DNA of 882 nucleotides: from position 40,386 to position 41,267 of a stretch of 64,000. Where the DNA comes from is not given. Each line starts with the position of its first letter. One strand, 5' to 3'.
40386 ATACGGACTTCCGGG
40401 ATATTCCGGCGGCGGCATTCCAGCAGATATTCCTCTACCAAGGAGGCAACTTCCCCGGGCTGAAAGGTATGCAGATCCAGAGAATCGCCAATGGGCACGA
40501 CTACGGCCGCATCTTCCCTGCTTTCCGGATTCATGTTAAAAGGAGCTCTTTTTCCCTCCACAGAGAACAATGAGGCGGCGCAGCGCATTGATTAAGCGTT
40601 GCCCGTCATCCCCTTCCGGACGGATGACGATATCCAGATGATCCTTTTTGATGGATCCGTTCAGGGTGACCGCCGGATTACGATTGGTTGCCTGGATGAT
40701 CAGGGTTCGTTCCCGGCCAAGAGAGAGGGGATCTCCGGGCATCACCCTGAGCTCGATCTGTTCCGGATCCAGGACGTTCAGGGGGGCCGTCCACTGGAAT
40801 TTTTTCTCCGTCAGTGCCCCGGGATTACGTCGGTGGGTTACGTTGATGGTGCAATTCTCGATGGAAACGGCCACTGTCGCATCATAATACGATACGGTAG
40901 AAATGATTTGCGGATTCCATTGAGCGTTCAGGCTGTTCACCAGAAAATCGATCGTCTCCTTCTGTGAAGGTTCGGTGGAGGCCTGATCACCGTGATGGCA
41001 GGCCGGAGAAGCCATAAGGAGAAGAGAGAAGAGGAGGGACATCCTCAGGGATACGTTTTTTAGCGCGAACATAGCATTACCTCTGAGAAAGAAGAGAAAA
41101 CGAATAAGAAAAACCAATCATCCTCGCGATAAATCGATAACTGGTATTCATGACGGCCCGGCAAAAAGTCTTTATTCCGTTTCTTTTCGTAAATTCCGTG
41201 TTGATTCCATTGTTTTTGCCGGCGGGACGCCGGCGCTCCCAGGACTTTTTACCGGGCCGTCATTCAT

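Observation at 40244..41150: Two-gene Smr-domain cassette bracketed by the inverted MITE pair; the Smr stop codon sits on the element junction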

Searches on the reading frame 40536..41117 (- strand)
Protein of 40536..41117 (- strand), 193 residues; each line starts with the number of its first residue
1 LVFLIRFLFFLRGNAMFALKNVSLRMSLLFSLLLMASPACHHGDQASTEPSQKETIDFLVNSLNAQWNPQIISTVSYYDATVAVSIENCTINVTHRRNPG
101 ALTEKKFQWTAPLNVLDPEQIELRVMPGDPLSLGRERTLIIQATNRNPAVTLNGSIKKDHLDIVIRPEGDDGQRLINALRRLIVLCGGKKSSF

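Call 5: search_protein_families(library=pfam, proteins=[window:40536-41117:-], max_evalue=0.01)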
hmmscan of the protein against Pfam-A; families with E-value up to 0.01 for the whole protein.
window:40536-41117:- (193 aa): 0 families

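Call 10: find_homologous_proteins(query=window:40536-41072:-)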
Query window:40536-41072:- (178 aa): 1 proteins with E <= 0.001 among 44 candidates.
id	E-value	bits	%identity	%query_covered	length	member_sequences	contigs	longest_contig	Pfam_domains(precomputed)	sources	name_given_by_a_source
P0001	1.4e-108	378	96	100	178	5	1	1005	-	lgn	-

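Call 13: find_encoding_contigs(protein=P0001, flank=10000)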
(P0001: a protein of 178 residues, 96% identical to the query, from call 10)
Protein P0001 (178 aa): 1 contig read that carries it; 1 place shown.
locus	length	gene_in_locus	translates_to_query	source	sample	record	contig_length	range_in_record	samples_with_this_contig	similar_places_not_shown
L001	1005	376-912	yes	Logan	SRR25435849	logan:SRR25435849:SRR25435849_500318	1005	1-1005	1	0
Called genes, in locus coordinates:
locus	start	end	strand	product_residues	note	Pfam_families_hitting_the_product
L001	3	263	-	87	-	?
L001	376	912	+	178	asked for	-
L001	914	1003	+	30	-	?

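Call 19: search_protein_representatives(protein=window:40536-41072:-)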
Query: 178 residues. Proteins with E-value up to 0.001 (for the whole library): 4; up to 1e-10: 1; up to 1e-30: 0. The best 4 are listed.
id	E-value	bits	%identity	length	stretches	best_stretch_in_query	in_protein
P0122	4.0e-20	88.6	60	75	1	109-178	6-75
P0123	9.2e-07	45.1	29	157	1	35-177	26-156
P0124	1.8e-06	44.2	31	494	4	75-159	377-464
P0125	4.2e-04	36.5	44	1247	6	113-145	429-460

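Call 23: find_encoding_contigs(protein=P0123, flank=5000, max_places=4)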
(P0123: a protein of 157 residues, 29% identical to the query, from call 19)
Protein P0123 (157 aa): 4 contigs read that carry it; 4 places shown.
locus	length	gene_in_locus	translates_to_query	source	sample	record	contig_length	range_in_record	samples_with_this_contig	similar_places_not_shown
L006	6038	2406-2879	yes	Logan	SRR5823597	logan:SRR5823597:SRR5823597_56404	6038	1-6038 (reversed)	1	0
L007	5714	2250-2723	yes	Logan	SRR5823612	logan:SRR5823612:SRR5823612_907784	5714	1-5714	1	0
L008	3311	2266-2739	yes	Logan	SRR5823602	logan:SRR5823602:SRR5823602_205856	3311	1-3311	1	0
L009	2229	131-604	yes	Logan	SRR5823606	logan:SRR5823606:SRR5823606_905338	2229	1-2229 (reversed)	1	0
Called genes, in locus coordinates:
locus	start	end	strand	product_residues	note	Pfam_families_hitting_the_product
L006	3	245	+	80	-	?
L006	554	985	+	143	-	-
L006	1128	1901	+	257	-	PF09335:VTT_dom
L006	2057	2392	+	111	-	-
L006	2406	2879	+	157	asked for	-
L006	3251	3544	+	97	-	-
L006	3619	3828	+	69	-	-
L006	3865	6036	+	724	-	?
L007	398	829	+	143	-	-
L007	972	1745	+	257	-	PF09335:VTT_dom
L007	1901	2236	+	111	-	-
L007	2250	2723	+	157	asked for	-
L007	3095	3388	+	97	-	-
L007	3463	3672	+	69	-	-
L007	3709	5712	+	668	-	?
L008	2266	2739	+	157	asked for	-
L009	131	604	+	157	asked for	-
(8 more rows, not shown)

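Call 24: find_encoding_contigs(protein=P0122, flank=5000, max_places=4)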
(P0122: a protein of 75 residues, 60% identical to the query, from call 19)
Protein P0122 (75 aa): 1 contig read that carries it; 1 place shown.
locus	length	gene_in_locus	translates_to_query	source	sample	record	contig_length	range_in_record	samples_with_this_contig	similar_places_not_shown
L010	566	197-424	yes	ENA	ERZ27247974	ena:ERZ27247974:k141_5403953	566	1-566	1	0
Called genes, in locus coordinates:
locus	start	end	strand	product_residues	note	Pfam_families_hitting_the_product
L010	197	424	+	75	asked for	-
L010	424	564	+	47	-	?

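Call 28: search_protein_families(library=pfam, proteins=[L006:3251-3544:+, L006:2057-2392:+, L006:3619-3828:+, L006:554-985:+, P0123, P0124, L006:3865-6036:+], max_evalue=0.01)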
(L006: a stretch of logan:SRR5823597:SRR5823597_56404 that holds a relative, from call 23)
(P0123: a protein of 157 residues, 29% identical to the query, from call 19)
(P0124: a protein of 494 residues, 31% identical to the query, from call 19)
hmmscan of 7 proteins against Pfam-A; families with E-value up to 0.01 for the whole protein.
L006:3251-3544:+ (97 aa): 0 families

L006:2057-2392:+ (111 aa): 0 families

L006:3619-3828:+ (69 aa): 0 families

L006:554-985:+ (143 aa): 0 families

P0123 (157 aa): 0 families

P0124 (494 aa): 2 families
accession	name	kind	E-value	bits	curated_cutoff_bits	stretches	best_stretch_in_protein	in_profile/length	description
PF01938.26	TRAM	-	7.8e-46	154.2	21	5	244-301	4-60/61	TRAM domain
PF18693.7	TRAM_2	-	3.1e-05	24.5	27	1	70-123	12-60/63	TRAM domain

L006:3865-6036:+ (724 aa): 28 families (the best 25 are shown)
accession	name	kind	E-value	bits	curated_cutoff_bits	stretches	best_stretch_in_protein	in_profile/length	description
PF13424.12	TPR_12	-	6e-49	164.6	30.1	5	293-364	4-77/77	Tetratricopeptide repeat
PF07719.23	TPR_2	-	4.6e-31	104.8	27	2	334-363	3-32/34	Tetratricopeptide repeat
PF00515.34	TPR_1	-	1e-29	101.5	27.8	3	333-362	2-31/34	Tetratricopeptide repeat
PF13181.12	TPR_8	-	7.2e-25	85.4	25.7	1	334-364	3-33/34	Tetratricopeptide repeat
PF14938.12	SNAP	-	4.8e-21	75.9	25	3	120-239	63-182/282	Soluble NSF attachment protein, SNAP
PF13428.12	TPR_14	-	2.5e-20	71.3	23.5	0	333-361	2-30/44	Tetratricopeptide repeat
PF13374.12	TPR_10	-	3.1e-19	68.8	27.5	2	372-405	2-35/42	Tetratricopeptide repeat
PF13176.12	TPR_7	-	1.8e-16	59.2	27.9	0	336-363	3-30/36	Tetratricopeptide repeat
PF17874.7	TPR_MalT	-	2.5e-15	57.1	45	1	261-435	10-184/336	MalT-like TPR region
PF14559.12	TPR_19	-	6.9e-12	46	25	1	306-360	5-53/68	Tetratricopeptide repeat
PF13432.12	TPR_16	-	1.6e-11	44.8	32.7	0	297-362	2-61/65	Tetratricopeptide repeat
PF12895.13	ANAPC3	-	4.4e-11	43.4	27.2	0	77-138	7-69/82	Anaphase-promoting complex, cyclosome, subunit 3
PF10345.15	Cohesin_load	-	7.4e-08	31.7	25.8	0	271-373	117-224/585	Cohesin loading factor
PF13174.12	TPR_6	-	7.1e-07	29.9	26.3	0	97-120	5-28/33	Tetratricopeptide repeat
PF12770.12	CHAT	-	2.9e-06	27.4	24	1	650-720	3-70/289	CHAT domain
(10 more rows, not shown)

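Call 33: find_related_loci(query=A2, collection=genome_contigs, flank=6000)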
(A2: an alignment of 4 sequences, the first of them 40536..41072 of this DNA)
Query A2 (178 aa) in genome_contigs; peptide patterns used: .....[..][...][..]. (x = any residue, [..] = any of these).
24 stretches matched a pattern, but none encodes a relative of the query by tblastn (E <= 1e-3).

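Call 38: predict_structure(alignment_id=A3)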
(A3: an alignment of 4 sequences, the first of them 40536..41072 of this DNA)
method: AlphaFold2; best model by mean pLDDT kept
length: 178 residues; sequences in the alignment: 4
mean_pLDDT: 68.8   pTM: 0.63
mean pLDDT of the five models: 68.8, 66.4, 61.2, 54.6, 52.8
residues with pLDDT >= 90: 13; 70-90: 86; 50-70: 38; < 50: 41
segments of 3 or more residues with pLDDT < 50: 1-32, 59-62
pLDDT, mean of each block of 10 residues (from residue 1): 40 44 38 73 86 58 68 88 79 86 82 55 74 72 65 72 90 68
secondary structure, 60 per line:
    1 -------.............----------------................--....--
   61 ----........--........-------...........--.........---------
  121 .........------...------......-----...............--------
elements in order: H8-20 H37-52 E55-58 E65-72 E75-82 E90-97 E106-111 E121-129 E136-138 E145-150 H156-170

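Call 51: find_homologous_proteins(query=A3, max_evalue=0.01)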
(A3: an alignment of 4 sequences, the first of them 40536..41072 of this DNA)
Query A3 (4 sequences) (178 aa, profile of the alignment): 5 proteins with E <= 0.01 among 660 candidates.
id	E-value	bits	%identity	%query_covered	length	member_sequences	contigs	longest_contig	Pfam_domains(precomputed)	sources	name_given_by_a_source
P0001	2.2e-81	290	96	100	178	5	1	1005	-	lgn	-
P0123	7.9e-74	265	27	98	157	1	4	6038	-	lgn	-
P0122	2.1e-28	117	60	39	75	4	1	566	-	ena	-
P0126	8.9e-10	57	38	30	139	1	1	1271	-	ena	-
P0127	5.8e-5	41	32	51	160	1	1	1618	-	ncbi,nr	ncbi:MAG: hypothetical protein EOP84_22675 [Verrucomicrobiaceae bacterium]|nr:MAG: hypothetical prot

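Call 54: find_encoding_contigs(protein=P0126, flank=3000, max_places=3)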
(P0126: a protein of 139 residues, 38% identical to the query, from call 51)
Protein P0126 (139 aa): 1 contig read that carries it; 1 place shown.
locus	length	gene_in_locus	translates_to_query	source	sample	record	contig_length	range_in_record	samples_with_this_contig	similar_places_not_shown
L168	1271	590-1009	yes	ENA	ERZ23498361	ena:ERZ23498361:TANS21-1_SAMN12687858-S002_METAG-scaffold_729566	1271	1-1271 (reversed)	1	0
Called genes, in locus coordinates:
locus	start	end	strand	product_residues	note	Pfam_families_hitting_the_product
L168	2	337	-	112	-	?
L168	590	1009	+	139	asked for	-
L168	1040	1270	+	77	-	?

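Call 55: find_encoding_contigs(protein=P0127, flank=3000, max_places=3)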
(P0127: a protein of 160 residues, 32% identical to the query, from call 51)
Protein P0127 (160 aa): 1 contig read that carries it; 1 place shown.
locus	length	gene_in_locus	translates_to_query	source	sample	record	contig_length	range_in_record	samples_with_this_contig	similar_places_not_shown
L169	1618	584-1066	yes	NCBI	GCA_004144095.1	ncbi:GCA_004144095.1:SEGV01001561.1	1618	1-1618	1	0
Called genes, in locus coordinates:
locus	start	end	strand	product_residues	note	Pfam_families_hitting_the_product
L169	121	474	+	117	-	-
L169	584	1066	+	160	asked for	-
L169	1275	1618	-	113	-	PF24877:ILV_EDD_C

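Call 57: search_protein_families(library=pfam, proteins=[L168:1040-1270:+, L168:2-337:-, L169:121-474:+, P0126, P0127], max_evalue=0.01)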
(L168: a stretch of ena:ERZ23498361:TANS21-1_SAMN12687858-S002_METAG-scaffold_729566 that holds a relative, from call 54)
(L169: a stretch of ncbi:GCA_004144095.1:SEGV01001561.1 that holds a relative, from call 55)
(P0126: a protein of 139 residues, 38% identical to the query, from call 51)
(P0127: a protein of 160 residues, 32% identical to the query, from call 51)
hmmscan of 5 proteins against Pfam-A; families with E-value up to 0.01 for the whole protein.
L168:1040-1270:+ (77 aa): 0 families

L168:2-337:- (112 aa): 3 families
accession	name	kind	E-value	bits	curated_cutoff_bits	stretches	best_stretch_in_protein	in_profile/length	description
PF04851.21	ResIII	-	1e-09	39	22.5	1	3-103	60-164/164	Type III restriction enzyme, res subunit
PF00270.35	DEAD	-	0.0014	18.8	26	1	5-102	54-161/167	DEAD/DEAH box helicase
PF18766.7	SWI2_SNF2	-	0.0032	17.6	26.7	1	40-102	94-156/221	SWI2/SNF2 ATPase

L169:121-474:+ (117 aa): 0 families

P0126 (139 aa): 0 families

P0127 (160 aa): 0 families
